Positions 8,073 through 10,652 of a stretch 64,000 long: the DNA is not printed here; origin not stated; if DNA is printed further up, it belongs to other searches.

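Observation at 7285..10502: Orphan 759-aa protein translationally coupled to an ArnA/FDH-type formyltransferase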

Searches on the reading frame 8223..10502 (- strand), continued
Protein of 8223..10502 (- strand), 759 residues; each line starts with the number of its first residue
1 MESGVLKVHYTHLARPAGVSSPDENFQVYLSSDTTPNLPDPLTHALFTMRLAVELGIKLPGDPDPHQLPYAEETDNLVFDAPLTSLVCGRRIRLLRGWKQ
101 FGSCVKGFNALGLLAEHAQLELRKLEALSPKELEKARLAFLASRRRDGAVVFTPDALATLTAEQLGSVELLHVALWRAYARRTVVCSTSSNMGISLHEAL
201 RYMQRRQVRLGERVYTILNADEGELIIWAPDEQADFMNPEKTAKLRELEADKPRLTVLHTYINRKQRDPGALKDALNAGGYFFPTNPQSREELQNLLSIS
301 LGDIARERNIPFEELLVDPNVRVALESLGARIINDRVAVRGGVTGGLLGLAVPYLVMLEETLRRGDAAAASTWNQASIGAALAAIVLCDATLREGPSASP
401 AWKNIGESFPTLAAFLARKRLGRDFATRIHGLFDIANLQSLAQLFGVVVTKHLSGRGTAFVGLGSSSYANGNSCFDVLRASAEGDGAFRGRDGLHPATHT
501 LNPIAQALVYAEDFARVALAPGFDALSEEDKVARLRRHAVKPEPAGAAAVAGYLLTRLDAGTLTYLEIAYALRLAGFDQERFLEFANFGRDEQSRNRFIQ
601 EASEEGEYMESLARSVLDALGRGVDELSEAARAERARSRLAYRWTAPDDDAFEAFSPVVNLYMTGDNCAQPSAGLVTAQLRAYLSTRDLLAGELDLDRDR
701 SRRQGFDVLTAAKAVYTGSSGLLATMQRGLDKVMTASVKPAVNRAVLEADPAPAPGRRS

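Call 71: search_protein_families(library=pfam, proteins=[L005:18796-19776:+, L007:3989-5497:+, L016:1332-2453:+, L026:12173-13111:+, L008:7243-7998:+, L025:14716-15501:-, L019:17182-17898:-, L007:6140-6883:+, L009:5299-6225:+, L004:5428-6252:+], max_evalue=0.01)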
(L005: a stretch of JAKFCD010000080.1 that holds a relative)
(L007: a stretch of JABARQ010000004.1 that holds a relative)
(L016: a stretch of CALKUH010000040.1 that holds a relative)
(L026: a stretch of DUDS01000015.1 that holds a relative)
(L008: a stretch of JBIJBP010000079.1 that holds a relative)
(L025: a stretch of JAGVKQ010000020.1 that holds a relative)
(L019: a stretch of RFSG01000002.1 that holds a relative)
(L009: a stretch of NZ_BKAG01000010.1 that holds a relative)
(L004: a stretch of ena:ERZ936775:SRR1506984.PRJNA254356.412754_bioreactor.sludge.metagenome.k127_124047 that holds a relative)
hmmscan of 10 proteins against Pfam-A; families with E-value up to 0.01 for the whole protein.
L005:18796-19776:+ (327 aa): 1 family
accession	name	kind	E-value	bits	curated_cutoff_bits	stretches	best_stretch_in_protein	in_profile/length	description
PF00535.33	Glycos_transf_2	-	9.5e-24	84.7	23.3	1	20-184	1-167/168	Glycosyl transferase family 2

L007:3989-5497:+ (503 aa): 6 families
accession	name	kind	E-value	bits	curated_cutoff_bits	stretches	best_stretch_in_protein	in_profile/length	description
PF13302.13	Acetyltransf_3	-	4.1e-17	63.6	25.4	1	351-480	5-138/138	Acetyltransferase (GNAT) domain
PF13523.12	Acetyltransf_8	-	8.1e-09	35.7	27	1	355-485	3-143/145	Acetyltransferase (GNAT) domain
PF00583.31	Acetyltransf_1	-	3.5e-08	34.2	20.7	1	380-479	16-116/116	Acetyltransferase (GNAT) family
PF04101.22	Glyco_tran_28_C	-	9.1e-05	23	22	1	190-298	13-126/166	Glycosyltransferase family 28 C-terminal domain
PF13508.13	Acetyltransf_7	-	0.00016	22.4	27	1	401-480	6-83/84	Acetyltransferase (GNAT) domain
PF08445.16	FR47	-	0.0013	19.1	22.1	1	427-482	27-80/86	FR47-like protein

L016:1332-2453:+ (374 aa): 10 families
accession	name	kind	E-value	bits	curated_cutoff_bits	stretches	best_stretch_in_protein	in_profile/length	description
PF02719.21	Polysacc_synt_2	-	7.2e-98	327.8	20.2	1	43-317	1-291/293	Polysaccharide biosynthesis protein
PF01370.27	Epimerase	-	1.7e-24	87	20.9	1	43-257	1-232/240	NAD dependent epimerase/dehydratase family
PF01073.25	3Beta_HSD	-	3.2e-15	56.3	22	1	44-171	1-122/280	3-beta hydroxysteroid dehydrogenase/isomerase family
PF16363.11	GDP_Man_Dehyd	-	1.8e-13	51.1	27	1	44-183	1-161/332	GDP-mannose 4,6 dehydratase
PF04321.23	RmlD_sub_bind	-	7.9e-10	38.7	27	1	42-213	2-156/287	RmlD substrate binding domain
PF13460.12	NAD_binding_10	-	2e-08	34.8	27.2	1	47-169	1-102/184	NAD(P)H-binding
PF07993.18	NAD_binding_4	-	1e-06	28.6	20.1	1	45-167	1-138/258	Male sterility protein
PF05368.20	NmrA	-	6.4e-05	23.1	27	1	40-161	2-103/298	NmrA-like family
PF08659.16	KR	-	0.00037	20.9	22.6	1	43-124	3-91/180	KR domain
PF00106.31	adh_short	-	0.00084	19.3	26.6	1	43-208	3-182/195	short chain dehydrogenase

L026:12173-13111:+ (313 aa): 1 family
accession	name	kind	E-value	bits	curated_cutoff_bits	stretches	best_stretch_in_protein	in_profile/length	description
PF04041.19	Glyco_hydro_130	-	1.5e-06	27.8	26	1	183-261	62-142/320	beta-1,4-mannooligosaccharide phosphorylase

L008:7243-7998:+ (252 aa): 2 families
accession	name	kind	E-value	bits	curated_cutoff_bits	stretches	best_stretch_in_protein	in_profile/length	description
PF02348.25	CTP_transf_3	-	2e-28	100.1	22.6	1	4-196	1-179/217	Cytidylyltransferase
PF12804.13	NTP_transf_3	-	4.1e-08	34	27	1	10-118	11-113/160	MobA-like NTP transferase domain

L025:14716-15501:- (262 aa): 0 families

L019:17182-17898:- (239 aa): 3 families
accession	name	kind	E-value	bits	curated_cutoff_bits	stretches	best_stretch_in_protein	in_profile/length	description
PF08242.18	Methyltransf_12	-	6.4e-05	24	30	1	67-139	1-78/98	Methyltransferase domain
PF13649.12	Methyltransf_25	-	0.00084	20.4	27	1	66-138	1-76/97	Methyltransferase domain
PF13489.12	Methyltransf_23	-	0.0085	16.3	27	0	56-132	14-87/164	Methyltransferase domain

L007:6140-6883:+ (248 aa): 1 family
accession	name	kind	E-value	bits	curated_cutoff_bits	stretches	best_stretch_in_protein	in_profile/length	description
PF02585.22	PIG-L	-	8.1e-27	94.7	28.2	1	26-152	1-128/129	GlcNAc-PI de-N-acetylase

L009:5299-6225:+ (309 aa): 1 family
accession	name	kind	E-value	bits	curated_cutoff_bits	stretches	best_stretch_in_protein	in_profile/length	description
PF21553.2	Formyl_trans_C_2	-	4.5e-25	87.5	27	1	242-299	1-57/58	Methionyl-tRNA formyltransferase, C-terminal domain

L004:5428-6252:+ (274 aa): 2 families
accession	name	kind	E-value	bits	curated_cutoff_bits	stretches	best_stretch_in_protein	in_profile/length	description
PF00903.31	Glyoxalase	-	0.0001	23.1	20.6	1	134-269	9-121/121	Glyoxalase/Bleomycin resistance protein/Dioxygenase superfamily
PF22677.2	Ble-like_N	-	0.0061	16.7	24.5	0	133-154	8-29/41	Bleomycin resistance protein-like N-terminal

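Call 73: search_solved_structures(query=L009:5299-6225:+, max_evalue=0.001)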
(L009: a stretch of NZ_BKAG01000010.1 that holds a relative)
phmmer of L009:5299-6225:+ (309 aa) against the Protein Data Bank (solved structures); distinct sequences matched with E-value up to 0.001: 9.
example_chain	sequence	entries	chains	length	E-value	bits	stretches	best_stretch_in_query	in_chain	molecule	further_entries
1zgh_A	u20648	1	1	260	4e-58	200.6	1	82-300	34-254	Methionyl-tRNA formyltransferase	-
3tqq_A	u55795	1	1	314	2.8e-06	30.3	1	134-221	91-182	Methionyl-tRNA formyltransferase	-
8gjh_A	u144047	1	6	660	3.5e-06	30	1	123-281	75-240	Bifunctional polymyxin resistance protein ArnA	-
4iqf_A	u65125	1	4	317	1.1e-05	28.3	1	126-239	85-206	Methionyl-tRNA formyltransferase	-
6pih_A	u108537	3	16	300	5.8e-05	26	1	123-278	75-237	Bifunctional polymyxin resistance protein ArnA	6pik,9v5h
1yrw_A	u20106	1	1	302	5.9e-05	25.9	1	123-278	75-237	protein ArnA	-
2bln_A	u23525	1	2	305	6e-05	25.9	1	123-278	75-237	PROTEIN YFBG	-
5j63_A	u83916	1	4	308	6.2e-05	25.9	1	123-278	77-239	Bifunctional polymyxin resistance protein ArnA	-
1z7e_A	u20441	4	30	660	0.00021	24.1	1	123-278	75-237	protein ArnA | Bifunctional polymyxin resistance protein ArnA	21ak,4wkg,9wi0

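Call 90: search_protein_families(library=ncbifam, proteins=[L026:12173-13111:+, L025:14716-15501:-, L026:13885-14532:+, L026:13095-13895:+, L026:6886-7872:+, L026:5999-6811:-], max_evalue=0.01)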
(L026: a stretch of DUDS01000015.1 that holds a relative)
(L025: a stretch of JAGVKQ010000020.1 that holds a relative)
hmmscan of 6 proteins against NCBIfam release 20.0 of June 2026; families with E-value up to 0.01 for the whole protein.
L026:12173-13111:+ (313 aa): 3 families
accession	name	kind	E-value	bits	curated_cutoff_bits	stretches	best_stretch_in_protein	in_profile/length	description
NF052550.1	BManbPhaseBMBP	equivalog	7.3e-15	55.1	450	1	136-258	4-133/296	beta-1,2-mannobiose phosphorylase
NF050092.1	BtaManbiosPhlase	equivalog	5e-05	22.4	550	0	34-82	251-298/351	BtaManbiosPhlase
NF058598.1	BetMansidBT3780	equivalog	0.0046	16.1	550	0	188-258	93-171/366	beta-1,2-mannosidase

L025:14716-15501:- (262 aa): 0 families

L026:13885-14532:+ (216 aa): 7 families
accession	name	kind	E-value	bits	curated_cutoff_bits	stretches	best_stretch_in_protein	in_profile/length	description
NF043040.1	corrin_prot_MT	hypoth_equivalog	0.00028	20.4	180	1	10-96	8-87/216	corrinoid protein-associated methyltransferase CpaM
TIGR02021.1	BchM-ChlM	equivalog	0.00035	20.1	158.9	1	43-104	50-114/218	magnesium protoporphyrin IX methyltransferase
NF045825.1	FAmtase_mtf2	equivalog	0.00038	19.8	400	1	38-93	48-103/248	fatty-acid O-methyltransferase Mtf2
NF008686.0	PRK11705.1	equivalog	0.00053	19.1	400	1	48-122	167-240/383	cyclopropane fatty acyl phospholipid synthase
NF045823.1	PthPhpthDimycoMt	equivalog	0.0023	17.2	300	1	37-92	55-110/256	phthiotriol/phenolphthiotriol dimycocerosates methyltransferase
NF045667.1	MTase_DVU1556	equivalog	0.0038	16.7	155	1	48-99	22-73/213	DVU_1556 family methyltransferase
NF001244.0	PRK00216.1-5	equivalog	0.0083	15.4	216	0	48-98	48-99/236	bifunctional demethylmenaquinone methyltransferase/2-methoxy-6-polyprenyl-1,4-benzoquinol methylase UbiE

L026:13095-13895:+ (267 aa): 0 families

L026:6886-7872:+ (329 aa): 21 families
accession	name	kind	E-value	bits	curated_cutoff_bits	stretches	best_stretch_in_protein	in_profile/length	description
NF047588.1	GlcsyltransPgfSStrep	equivalog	6.5e-64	216.1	500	1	3-305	1-305/308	glycosyltransferase PgfS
NF007986.1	PRK10714.1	equivalog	8.5e-48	163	529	1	4-307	7-313/316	undecaprenyl-phosphate 4-deoxy-4-formamido-L-arabinose transferase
NF047683.1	TeichurnBiosyTuaG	equivalog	3.8e-15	56.2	400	1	5-101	8-101/252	teichuronic acid biosynthesis protein TuaG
NF007482.0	PRK10073.1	equivalog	4.6e-12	45.6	423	1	4-110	7-105/334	glycosyltransferase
TIGR03937.1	PgaC_IcaA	equivalog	6.8e-12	45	422.3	1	4-97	46-136/407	poly-beta-1,6-N-acetyl-D-glucosamine synthase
NF050050.1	ProtGlycPglI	equivalog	8.5e-10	38.5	500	1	4-124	3-121/306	GalNAc(5)-diNAcBac-PP-undecaprenol beta-1,3-glucosyltransferase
NF041875.1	EPS_EpsD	equivalog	7.1e-09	35.5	370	1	5-113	1-106/325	exopolysaccharide biosynthesis glycosyltransferase EpsD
NF041394.1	GtaseAglG_Halo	equivalog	8.6e-08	31.8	440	1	3-110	1-106/304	glucosyl-dolichyl phosphate glucuronosyltransferase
TIGR03111.1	glyc2_xrt_Gpos1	hypoth_equivalog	3.7e-07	29.3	363.95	1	4-111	50-156/439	TIGR03111 family XrtG-associated glycosyltransferase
TIGR04242.1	nodulat_NodC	equivalog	3.8e-07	29.4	550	1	6-113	51-158/395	chitooligosaccharide synthase NodC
NF053739.1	GlytfEpsEBac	equivalog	8.7e-07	28.2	450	1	5-96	3-92/265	glycosyltransferase EpsE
NF010496.0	PRK13915.1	equivalog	7.1e-06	25.3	262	1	4-117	32-148/307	glucosyl-3-phosphoglycerate synthase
TIGR03965.1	mycofact_glyco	equivalog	4.2e-05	22.6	280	1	6-110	77-178/467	mycofactocin biosynthesis glycosyltransferase MftF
NF038299.1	EPS_HpsN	equivalog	5.5e-05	22.3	425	1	4-116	2-111/317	hormogonium polysaccharide biosynthesis glycosyltransferase HpsN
TIGR04283.1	glyco_like_mftF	equivalog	0.00015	21.4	182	1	5-142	1-129/221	TIGR04283 family arsenosugar biosynthesis glycosyltransferase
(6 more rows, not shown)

L026:5999-6811:- (271 aa): 5 families
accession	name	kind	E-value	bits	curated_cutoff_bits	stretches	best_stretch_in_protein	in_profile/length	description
NF033082.0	AAC_3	equivalog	3.7e-14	52.7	270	1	73-166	84-172/262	aminoglycoside 3-N-acetyltransferase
NF033081.0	AAC_3_IV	equivalog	7e-14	51.8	420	1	18-166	10-151/252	AAC(3)-IV family aminoglycoside N-acetyltransferase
NF033180.1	AAC_3_VIII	exception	2.6e-05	23.6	560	1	9-166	16-186/286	aminoglycoside N-acetyltransferase AAC(3)-VIII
NF033080.0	AAC_3_II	subfamily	0.00017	21.1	480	0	87-166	95-173/268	AAC(3)-II family aminoglycoside N-acetyltransferase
NF033612.0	AAC_3_VIa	exception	0.006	15.8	675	0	89-167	115-192/298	aminoglycoside N-acetyltransferase AAC(3)-VIa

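Call 99: list_cluster_members(proteins=[window:8226-10502:-])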
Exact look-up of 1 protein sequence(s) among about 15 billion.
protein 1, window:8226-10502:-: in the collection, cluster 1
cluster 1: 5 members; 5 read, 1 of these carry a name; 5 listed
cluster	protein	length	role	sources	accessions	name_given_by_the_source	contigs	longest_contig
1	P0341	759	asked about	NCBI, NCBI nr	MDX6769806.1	MAG: hypothetical protein SF051_09760 [Elusimicrobiota bacterium] | hypothetical protein [Elusimicrobiota bacterium]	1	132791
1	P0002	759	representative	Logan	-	-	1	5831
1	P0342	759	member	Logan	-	-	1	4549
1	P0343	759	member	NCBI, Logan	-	-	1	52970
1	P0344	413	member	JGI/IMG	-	-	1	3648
